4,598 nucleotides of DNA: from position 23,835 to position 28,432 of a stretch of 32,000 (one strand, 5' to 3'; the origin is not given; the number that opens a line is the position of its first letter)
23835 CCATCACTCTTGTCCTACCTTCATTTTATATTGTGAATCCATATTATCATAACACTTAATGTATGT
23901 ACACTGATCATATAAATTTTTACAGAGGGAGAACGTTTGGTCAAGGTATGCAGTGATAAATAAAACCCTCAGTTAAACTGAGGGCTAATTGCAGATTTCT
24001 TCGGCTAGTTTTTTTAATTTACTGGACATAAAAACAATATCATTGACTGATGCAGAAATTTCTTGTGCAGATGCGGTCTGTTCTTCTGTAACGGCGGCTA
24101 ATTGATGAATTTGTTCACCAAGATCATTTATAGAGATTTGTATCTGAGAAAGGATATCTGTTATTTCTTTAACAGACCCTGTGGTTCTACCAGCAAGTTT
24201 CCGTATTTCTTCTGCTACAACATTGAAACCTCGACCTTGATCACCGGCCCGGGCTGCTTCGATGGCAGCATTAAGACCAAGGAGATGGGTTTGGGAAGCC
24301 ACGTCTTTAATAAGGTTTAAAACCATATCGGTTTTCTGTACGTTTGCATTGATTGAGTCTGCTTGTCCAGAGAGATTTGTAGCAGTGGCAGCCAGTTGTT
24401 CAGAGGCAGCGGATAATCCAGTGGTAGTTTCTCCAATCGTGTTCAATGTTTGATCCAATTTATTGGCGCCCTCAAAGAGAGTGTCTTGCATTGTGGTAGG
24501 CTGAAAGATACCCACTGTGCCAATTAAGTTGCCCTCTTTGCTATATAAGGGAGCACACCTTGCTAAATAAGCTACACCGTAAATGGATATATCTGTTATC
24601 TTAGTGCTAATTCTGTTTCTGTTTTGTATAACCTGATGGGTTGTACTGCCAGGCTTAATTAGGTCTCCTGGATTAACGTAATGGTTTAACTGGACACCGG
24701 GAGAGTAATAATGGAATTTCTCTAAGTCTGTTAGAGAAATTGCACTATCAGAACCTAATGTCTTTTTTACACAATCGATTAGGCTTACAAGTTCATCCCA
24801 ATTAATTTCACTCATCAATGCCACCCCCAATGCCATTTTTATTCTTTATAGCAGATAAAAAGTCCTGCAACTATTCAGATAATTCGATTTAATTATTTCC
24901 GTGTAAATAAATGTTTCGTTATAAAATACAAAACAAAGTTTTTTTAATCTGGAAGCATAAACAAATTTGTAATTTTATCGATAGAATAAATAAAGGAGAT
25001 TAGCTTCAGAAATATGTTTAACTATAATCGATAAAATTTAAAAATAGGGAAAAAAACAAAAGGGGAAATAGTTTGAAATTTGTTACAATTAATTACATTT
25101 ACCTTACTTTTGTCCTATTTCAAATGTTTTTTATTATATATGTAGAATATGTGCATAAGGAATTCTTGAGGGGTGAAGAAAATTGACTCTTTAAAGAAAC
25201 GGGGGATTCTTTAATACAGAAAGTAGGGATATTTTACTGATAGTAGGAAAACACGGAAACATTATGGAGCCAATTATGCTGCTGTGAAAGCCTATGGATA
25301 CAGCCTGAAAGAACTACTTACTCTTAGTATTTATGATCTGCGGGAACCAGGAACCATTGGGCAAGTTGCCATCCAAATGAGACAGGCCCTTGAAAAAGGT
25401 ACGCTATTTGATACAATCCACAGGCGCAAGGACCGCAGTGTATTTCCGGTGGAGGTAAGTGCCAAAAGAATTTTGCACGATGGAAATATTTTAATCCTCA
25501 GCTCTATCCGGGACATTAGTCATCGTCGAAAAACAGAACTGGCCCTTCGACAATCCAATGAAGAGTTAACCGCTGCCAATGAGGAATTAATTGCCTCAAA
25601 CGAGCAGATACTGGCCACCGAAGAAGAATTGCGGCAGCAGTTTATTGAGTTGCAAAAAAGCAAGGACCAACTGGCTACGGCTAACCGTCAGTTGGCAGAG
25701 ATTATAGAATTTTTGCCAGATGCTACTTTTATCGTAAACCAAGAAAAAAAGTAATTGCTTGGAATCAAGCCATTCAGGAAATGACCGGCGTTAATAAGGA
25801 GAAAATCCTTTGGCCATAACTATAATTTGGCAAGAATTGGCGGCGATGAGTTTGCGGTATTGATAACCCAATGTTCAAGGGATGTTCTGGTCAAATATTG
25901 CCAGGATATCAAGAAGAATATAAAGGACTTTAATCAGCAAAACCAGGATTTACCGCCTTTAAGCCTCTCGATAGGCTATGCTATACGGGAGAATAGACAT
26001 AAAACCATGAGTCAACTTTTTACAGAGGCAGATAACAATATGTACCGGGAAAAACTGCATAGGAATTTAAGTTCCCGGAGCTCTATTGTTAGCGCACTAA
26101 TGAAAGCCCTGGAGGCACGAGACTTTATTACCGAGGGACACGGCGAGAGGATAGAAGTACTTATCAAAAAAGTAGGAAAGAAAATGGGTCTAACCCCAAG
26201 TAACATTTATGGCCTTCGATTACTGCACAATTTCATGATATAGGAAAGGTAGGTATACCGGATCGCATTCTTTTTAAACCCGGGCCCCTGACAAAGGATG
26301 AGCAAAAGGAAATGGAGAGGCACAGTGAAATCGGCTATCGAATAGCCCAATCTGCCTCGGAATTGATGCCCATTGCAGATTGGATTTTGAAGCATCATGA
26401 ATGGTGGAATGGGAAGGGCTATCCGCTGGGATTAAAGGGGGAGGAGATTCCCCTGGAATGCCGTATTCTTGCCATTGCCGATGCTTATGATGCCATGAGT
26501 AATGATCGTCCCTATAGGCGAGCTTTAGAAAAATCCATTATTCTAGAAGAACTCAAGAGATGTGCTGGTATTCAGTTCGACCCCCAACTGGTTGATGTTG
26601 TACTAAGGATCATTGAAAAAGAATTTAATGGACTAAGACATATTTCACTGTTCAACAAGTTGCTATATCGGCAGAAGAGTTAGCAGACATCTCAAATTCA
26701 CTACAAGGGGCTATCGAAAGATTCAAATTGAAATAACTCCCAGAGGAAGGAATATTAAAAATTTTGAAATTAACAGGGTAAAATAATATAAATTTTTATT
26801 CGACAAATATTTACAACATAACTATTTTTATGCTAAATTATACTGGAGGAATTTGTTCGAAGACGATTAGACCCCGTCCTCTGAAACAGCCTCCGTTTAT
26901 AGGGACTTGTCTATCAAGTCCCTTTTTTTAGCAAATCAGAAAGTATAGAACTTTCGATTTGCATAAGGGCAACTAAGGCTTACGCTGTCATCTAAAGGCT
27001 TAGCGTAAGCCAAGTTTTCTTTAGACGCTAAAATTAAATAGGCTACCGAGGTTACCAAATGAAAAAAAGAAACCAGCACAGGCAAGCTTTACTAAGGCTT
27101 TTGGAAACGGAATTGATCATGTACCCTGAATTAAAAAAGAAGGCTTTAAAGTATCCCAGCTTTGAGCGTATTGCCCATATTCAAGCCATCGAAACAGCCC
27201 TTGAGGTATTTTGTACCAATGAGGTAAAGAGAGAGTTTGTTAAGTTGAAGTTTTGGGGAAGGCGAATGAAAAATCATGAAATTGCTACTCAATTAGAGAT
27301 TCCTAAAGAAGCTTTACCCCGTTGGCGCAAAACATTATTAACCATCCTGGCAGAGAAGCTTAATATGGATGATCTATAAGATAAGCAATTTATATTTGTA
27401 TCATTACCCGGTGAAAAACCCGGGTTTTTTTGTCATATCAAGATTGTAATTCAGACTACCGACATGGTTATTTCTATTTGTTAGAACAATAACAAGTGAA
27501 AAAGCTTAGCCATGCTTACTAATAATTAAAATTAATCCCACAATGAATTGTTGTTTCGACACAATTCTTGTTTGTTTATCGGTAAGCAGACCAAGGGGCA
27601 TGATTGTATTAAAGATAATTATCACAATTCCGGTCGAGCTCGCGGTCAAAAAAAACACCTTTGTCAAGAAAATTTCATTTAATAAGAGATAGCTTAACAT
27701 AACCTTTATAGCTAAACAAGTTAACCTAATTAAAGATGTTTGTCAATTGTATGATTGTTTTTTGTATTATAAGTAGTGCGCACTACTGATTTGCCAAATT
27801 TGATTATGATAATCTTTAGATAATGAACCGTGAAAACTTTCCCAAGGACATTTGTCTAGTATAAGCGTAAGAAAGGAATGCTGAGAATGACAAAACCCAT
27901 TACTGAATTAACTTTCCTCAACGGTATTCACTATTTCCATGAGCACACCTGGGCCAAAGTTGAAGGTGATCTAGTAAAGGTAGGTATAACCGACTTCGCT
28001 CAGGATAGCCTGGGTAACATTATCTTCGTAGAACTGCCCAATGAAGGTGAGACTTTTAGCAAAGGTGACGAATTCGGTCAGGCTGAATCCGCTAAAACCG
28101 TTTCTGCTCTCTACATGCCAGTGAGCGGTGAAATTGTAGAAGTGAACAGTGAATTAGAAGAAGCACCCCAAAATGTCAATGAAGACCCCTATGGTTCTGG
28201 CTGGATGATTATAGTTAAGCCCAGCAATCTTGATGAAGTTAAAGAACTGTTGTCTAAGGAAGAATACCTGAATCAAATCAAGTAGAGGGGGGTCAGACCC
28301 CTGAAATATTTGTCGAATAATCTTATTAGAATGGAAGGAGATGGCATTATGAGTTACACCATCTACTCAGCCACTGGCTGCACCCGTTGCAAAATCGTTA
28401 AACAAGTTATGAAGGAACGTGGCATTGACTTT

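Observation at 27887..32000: Unexplained gcvH-like / Grx-fused radical-SAM-like / cytoplasmic ASST-like / lpd cluster: candidate lipoyl-dependent thiol-redox (or sulfur-relay) module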

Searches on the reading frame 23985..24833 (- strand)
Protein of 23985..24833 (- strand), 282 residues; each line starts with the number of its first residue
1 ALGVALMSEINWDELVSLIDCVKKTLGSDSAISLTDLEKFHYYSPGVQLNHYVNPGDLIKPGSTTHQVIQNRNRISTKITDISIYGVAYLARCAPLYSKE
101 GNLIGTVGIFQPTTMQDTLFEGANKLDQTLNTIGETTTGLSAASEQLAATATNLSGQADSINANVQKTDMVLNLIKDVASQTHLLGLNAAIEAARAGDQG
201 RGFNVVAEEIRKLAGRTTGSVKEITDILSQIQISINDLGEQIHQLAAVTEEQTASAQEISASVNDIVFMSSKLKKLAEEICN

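Call 60: search_protein_families(library=pfam, proteins=[window:23985-24833:-], max_evalue=0.001)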
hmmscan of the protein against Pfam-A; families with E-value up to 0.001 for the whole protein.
window:23985-24833:- (282 aa): 2 families
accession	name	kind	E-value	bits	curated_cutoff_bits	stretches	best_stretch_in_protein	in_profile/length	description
PF00015.26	MCPsignal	-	9.3e-28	97.6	34.6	1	151-280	18-147/172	Methyl-accepting chemotaxis protein (MCP) signalling domain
PF06103.16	DUF948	-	9.6e-06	26.1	37.2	0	203-266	28-87/89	Bacterial protein of unknown function (DUF948)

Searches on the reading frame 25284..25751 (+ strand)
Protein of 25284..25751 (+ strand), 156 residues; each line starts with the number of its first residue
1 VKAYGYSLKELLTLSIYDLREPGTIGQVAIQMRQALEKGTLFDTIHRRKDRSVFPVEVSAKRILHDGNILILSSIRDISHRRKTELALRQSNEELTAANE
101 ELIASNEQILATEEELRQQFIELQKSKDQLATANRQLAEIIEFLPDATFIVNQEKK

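Call 60: search_protein_families(library=pfam, proteins=[window:25284-25751:+], max_evalue=0.001)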
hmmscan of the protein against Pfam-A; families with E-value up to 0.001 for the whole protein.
window:25284-25751:+ (156 aa): 3 families
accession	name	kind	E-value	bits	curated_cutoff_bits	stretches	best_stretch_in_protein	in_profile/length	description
PF13426.13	PAS_9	-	2e-06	28.4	27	1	3-79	23-102/103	PAS domain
PF08447.18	PAS_3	-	0.00016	22.3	25.6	1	3-68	11-81/89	PAS fold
PF00989.32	PAS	-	0.00066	20.1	22.6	0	5-78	35-113/113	PAS fold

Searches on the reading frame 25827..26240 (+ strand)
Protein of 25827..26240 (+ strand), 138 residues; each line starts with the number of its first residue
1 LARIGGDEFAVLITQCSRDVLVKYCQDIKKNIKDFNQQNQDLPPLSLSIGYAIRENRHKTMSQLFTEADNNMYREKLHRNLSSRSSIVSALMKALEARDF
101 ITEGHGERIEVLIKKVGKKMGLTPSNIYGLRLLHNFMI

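Call 60: search_protein_families(library=pfam, proteins=[window:25827-26240:+], max_evalue=0.001)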
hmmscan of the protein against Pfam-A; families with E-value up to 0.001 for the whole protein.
window:25827-26240:+ (138 aa): 1 family
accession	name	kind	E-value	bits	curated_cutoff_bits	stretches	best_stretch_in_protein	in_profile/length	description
PF00990.26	GGDEF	-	1e-12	48.5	23.8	1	2-78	77-157/161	Diguanylate cyclase, GGDEF domain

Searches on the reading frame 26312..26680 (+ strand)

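Call 60: search_protein_families(library=pfam, proteins=[window:26312-26680:+], max_evalue=0.001)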
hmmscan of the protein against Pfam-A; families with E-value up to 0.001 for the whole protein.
window:26312-26680:+ (123 aa): 2 families
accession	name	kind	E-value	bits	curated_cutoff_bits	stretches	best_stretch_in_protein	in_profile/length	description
PF13487.12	HD_5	-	1.1e-21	77.8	27.2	1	2-93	79-170/170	HD domain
PF01966.28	HD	-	1.5e-11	45.1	22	1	1-62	55-116/116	HD domain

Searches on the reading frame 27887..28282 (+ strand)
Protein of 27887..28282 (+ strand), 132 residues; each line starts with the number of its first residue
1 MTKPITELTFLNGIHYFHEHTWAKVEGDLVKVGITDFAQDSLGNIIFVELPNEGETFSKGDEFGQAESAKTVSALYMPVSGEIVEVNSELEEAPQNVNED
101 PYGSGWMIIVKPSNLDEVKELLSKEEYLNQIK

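Call 7: search_protein_families(library=pfam, proteins=[window:27887-28282:+], max_evalue=0.1)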
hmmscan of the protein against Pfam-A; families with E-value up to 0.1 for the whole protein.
window:27887-28282:+ (132 aa): 2 families
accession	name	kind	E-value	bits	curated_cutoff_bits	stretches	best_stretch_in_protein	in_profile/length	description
PF01597.25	GCV_H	-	1.8e-42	144.5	22.2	1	15-131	2-119/122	Glycine cleavage H-protein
PF13375.12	RnfC_N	-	0.094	13.2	25.6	0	52-97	47-91/101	RnfC Barrel sandwich hybrid domain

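Call 8: search_protein_families(library=ncbifam, proteins=[window:27887-28282:+], max_evalue=0.1)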
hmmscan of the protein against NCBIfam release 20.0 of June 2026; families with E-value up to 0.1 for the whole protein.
window:27887-28282:+ (132 aa): 4 families
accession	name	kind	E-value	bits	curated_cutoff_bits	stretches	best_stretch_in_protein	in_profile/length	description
NF002270.0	PRK01202.1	subfamily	8.4e-47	158.2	117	1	11-132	5-127/129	glycine cleavage system protein GcvH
TIGR00527.1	gcvH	equivalog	2e-41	141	115.85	1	14-129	6-123/129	glycine cleavage system protein GcvH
TIGR03077.1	not_gcvH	equivalog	1.1e-19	70.4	144.05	1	19-113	5-100/110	glycine cleavage protein H-like protein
NF045810.1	GcvH_rel_desulf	equivalog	6.1e-12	45.6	150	1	16-132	19-136/167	GcvH-related protein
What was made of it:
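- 27887..28285 (+): gcvH, the lipoyl carrier protein. The lipoyl-lysine K70 is encoded by codon 28094-28096, in the motif ESAK. Calls 7 and 8: GCV_H at E 1.8e-42 and NCBIfam GcvH above its cutoff.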
